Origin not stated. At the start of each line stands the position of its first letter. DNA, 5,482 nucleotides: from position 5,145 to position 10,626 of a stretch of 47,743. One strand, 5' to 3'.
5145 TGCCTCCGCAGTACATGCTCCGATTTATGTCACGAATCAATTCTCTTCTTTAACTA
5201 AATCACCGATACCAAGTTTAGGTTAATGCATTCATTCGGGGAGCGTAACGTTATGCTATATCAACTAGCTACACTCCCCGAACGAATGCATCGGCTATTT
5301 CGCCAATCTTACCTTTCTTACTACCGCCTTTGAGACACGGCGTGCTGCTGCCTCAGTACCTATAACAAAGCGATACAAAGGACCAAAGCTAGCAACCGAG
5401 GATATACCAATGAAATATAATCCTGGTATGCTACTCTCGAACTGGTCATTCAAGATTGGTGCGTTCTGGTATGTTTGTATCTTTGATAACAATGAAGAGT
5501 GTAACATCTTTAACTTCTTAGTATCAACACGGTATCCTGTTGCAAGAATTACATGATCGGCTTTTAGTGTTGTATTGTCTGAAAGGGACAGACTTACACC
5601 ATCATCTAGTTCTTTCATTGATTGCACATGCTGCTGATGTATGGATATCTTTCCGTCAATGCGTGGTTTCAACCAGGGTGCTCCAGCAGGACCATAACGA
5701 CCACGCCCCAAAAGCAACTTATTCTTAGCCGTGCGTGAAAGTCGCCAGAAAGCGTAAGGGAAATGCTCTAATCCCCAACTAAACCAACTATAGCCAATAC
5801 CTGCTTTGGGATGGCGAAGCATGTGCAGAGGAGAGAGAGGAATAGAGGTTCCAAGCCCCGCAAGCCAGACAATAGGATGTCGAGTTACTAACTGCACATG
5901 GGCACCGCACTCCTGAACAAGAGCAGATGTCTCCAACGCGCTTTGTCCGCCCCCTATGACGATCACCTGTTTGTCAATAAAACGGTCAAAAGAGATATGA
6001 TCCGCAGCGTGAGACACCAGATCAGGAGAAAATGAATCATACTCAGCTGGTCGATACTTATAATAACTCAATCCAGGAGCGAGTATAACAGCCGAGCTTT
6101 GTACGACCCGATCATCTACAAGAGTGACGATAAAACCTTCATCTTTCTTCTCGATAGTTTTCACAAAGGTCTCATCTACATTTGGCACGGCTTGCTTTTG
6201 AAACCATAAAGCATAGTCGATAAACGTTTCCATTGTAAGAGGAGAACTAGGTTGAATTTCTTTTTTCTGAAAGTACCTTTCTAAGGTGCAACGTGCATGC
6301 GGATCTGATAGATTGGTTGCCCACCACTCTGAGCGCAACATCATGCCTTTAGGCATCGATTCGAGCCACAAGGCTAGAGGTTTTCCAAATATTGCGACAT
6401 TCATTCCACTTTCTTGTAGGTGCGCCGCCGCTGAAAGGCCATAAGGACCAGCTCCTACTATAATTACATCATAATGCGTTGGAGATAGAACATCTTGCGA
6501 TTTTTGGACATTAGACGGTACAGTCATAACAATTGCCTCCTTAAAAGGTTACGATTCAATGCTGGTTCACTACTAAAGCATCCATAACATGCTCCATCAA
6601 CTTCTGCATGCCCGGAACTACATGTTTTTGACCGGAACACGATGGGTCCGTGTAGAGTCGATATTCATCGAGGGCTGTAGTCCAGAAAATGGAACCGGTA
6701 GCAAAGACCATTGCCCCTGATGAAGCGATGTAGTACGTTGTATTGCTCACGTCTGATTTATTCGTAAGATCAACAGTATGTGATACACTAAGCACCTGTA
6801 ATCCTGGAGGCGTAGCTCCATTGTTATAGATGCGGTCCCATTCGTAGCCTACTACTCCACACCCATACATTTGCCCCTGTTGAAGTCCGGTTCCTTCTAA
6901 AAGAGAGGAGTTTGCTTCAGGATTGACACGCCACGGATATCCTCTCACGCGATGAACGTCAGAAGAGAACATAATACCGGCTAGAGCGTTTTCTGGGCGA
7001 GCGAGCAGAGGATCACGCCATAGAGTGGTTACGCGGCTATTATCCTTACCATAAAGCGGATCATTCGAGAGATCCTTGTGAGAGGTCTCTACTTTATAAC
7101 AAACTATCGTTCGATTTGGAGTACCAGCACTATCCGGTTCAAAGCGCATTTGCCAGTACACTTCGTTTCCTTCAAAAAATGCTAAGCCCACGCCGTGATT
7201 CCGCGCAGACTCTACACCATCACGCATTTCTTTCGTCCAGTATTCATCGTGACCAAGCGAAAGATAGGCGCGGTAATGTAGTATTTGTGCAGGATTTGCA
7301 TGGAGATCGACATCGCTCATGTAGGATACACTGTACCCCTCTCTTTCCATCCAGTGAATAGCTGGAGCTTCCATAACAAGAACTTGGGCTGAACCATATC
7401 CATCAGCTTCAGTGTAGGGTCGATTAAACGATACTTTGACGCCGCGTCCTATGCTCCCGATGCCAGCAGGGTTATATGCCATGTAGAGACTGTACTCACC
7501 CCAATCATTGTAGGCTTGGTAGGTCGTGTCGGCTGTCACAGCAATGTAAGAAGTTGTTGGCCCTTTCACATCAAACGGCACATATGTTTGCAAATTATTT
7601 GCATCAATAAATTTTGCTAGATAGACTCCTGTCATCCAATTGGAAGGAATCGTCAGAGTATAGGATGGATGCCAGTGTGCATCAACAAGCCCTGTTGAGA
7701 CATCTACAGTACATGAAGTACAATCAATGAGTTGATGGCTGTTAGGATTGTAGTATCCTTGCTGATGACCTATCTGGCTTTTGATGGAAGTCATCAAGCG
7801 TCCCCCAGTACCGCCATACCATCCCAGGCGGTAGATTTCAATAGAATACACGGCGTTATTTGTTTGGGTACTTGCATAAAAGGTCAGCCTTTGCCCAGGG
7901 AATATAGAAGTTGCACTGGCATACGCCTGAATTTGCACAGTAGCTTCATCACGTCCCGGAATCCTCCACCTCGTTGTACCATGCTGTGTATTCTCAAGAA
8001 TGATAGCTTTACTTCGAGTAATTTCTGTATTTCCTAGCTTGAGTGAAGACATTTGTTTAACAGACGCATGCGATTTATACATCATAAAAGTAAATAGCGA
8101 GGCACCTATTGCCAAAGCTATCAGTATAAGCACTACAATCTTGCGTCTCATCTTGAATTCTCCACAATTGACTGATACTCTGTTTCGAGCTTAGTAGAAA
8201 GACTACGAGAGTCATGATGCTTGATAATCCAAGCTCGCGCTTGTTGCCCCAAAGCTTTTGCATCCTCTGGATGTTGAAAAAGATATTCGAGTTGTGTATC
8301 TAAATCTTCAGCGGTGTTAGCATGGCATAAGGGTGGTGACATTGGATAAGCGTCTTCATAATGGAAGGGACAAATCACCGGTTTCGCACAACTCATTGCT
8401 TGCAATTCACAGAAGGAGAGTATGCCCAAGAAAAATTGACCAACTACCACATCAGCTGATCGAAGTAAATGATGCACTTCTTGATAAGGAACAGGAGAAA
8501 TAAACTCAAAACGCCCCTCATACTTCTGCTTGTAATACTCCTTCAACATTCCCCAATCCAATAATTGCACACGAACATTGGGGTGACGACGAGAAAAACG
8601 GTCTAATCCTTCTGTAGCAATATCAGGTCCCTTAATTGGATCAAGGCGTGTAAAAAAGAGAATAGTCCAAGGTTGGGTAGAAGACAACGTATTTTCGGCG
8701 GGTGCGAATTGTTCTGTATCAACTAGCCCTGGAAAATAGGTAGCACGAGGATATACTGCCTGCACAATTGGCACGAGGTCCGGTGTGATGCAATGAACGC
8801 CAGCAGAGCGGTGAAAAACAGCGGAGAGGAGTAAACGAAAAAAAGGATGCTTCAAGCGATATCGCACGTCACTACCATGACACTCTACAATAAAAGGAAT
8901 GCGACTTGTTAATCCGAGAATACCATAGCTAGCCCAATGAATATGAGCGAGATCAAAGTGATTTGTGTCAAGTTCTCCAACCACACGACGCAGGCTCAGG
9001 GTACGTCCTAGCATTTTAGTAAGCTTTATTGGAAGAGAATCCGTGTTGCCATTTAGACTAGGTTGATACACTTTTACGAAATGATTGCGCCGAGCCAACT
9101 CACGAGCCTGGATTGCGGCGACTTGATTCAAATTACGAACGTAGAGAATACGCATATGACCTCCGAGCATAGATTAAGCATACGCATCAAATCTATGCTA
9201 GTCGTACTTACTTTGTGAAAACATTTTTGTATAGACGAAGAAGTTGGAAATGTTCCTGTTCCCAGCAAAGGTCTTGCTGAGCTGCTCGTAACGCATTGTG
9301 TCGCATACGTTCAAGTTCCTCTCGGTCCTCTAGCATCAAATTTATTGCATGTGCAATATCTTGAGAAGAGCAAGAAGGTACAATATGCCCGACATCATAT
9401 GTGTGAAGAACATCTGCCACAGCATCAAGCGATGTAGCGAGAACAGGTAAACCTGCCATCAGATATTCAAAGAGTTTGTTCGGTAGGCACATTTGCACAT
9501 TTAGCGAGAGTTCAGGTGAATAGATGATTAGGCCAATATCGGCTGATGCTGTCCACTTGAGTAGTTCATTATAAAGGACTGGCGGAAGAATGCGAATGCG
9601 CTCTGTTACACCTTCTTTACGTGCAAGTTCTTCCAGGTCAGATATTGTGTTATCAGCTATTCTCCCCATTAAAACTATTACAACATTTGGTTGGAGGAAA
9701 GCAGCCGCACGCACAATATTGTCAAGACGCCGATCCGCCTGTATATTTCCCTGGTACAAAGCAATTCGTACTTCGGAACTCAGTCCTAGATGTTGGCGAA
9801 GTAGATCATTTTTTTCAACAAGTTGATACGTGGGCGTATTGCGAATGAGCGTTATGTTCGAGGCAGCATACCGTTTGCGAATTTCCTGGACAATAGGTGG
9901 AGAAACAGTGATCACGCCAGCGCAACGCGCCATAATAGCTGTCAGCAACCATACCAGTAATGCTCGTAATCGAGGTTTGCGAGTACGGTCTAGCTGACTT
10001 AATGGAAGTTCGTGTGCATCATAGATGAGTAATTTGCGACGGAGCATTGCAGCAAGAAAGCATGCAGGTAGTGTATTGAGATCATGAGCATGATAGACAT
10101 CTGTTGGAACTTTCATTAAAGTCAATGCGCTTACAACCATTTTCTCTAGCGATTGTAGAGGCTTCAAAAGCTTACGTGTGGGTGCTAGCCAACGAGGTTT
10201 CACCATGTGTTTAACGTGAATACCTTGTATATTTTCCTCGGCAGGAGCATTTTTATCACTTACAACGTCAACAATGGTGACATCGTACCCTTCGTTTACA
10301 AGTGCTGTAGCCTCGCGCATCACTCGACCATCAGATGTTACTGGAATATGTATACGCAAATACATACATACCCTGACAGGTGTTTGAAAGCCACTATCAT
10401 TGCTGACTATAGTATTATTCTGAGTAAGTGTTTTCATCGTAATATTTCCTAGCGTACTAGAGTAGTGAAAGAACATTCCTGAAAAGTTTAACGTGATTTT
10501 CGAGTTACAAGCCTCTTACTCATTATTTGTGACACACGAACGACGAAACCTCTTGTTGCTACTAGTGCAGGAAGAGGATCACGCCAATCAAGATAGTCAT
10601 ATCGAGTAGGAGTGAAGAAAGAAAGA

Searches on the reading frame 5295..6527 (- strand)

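Call 7: search_protein_families(library=pfam, proteins=[window:5295-6527:-], max_evalue=0.001)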
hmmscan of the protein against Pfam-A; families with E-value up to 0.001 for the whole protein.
window:5295-6527:- (410 aa): 16 families
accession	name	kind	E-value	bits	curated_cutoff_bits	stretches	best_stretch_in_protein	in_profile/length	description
PF13738.12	Pyr_redox_3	-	3.5e-27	95.9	30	2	22-218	1-197/305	Pyridine nucleotide-disulphide oxidoreductase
PF07992.20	Pyr_redox_2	-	2.5e-20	73.5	26.1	2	19-221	1-178/291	Pyridine nucleotide-disulphide oxidoreductase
PF13454.12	NAD_binding_9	-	8.1e-11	42.6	21.8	1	293-332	115-154/155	FAD-NAD(P)-binding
PF13434.12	Lys_Orn_oxgnase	-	8.5e-11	42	21.3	1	99-215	94-220/339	L-lysine 6-monooxygenase/L-ornithine 5-monooxygenase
PF03486.20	HI0933_like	-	2.5e-09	37.4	50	0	20-49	2-31/244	HI0933-like protein Rossmann domain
PF01946.23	Thi4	-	1.2e-07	31.7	26.2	1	10-53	9-53/235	Thi4 family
PF01266.30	DAO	-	1.8e-07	31.4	27.9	1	20-48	1-29/353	FAD dependent oxidoreductase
PF01134.28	GIDA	-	3.4e-07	30.1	22.1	0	20-47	1-28/391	Glucose inhibited division protein A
PF01494.25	FAD_binding_3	-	4.5e-07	29.8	22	1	19-46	2-29/349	FAD binding domain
PF00070.33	Pyr_redox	-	1.9e-06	28.7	22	0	188-219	2-33/82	Pyridine nucleotide-disulphide oxidoreductase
PF01593.30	Amino_oxidase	-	2.1e-06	27.8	19.8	0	300-336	224-260/443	Flavin containing amine oxidoreductase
PF13450.12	NAD_binding_8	-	4.8e-06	27.2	21.9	1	23-49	1-27/68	NAD(P)-binding Rossmann-like domain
PF13241.12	NAD_binding_7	-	8.4e-06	26.8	22.1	0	185-217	7-39/104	Putative NAD(P)-binding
PF00890.30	FAD_binding_2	-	1.8e-05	24.6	20.4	0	20-47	1-28/414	FAD binding domain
PF12831.13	FAD_oxidored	-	5.3e-05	23.1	27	0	20-46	1-27/416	FAD dependent oxidoreductase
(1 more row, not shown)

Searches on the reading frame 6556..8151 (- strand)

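Call 7: search_protein_families(library=pfam, proteins=[window:6556-8151:-], max_evalue=0.001)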
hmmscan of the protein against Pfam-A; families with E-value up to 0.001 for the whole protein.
window:6556-8151:- (531 aa): 1 family
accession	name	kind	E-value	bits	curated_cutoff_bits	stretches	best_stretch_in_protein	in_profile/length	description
PF20254.3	DMFA2_C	-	9.3e-103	345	27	1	104-495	2-369/374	N,N-dimethylformamidase beta subunit-like, C-terminal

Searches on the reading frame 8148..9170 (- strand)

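Call 7: search_protein_families(library=pfam, proteins=[window:8148-9170:-], max_evalue=0.001)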
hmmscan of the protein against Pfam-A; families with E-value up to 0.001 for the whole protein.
window:8148-9170:- (340 aa): 5 families
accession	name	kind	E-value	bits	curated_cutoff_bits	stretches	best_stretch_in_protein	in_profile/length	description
PF13439.12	Glyco_transf_4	-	5e-10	40.1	28.5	1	20-153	10-169/170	Glycosyltransferase Family 4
PF13579.12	Glyco_trans_4_4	-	1.1e-09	39.3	29.7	1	49-138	52-144/158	Glycosyl transferase 4-like domain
PF00534.26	Glycos_transf_1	-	5.9e-08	32.9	26.4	1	162-312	10-170/172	Glycosyl transferases group 1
PF13524.12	Glyco_trans_1_2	-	5.9e-07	30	25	1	206-324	20-138/144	Glycosyl transferase-like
PF13692.12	Glyco_trans_1_4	-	2.3e-05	25.1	27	1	169-267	3-105/142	Glycosyl transferases group 1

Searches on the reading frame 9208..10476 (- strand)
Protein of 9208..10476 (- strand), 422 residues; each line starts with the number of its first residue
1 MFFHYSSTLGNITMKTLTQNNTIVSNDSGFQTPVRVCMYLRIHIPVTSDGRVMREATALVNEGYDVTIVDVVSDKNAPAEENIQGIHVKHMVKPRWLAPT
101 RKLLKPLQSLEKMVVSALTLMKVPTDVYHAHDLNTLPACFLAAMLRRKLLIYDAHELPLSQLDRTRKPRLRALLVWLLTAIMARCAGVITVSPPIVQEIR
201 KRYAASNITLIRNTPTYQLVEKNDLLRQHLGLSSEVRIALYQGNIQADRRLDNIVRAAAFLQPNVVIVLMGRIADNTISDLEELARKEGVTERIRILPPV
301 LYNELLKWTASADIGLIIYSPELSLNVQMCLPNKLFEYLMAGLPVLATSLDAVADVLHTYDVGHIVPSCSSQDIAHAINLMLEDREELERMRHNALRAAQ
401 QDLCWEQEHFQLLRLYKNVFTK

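Call 7: search_protein_families(library=pfam, proteins=[window:9208-10476:-], max_evalue=0.001)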
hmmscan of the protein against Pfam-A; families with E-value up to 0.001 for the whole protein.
window:9208-10476:- (422 aa): 5 families
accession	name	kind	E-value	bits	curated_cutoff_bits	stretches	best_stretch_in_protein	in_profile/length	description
PF00534.26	Glycos_transf_1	-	3.2e-14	53.2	26.4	1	226-395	5-169/172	Glycosyl transferases group 1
PF13439.12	Glyco_transf_4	-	2.1e-13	51.1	28.5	1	52-213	8-164/170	Glycosyltransferase Family 4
PF13579.12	Glyco_trans_4_4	-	2.6e-12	47.8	29.7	1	51-213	6-157/158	Glycosyl transferase 4-like domain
PF13692.12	Glyco_trans_1_4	-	3e-12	47.4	27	1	239-384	4-142/142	Glycosyl transferases group 1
PF13524.12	Glyco_trans_1_2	-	3.5e-07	30.7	25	1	288-407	27-137/144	Glycosyl transferase-like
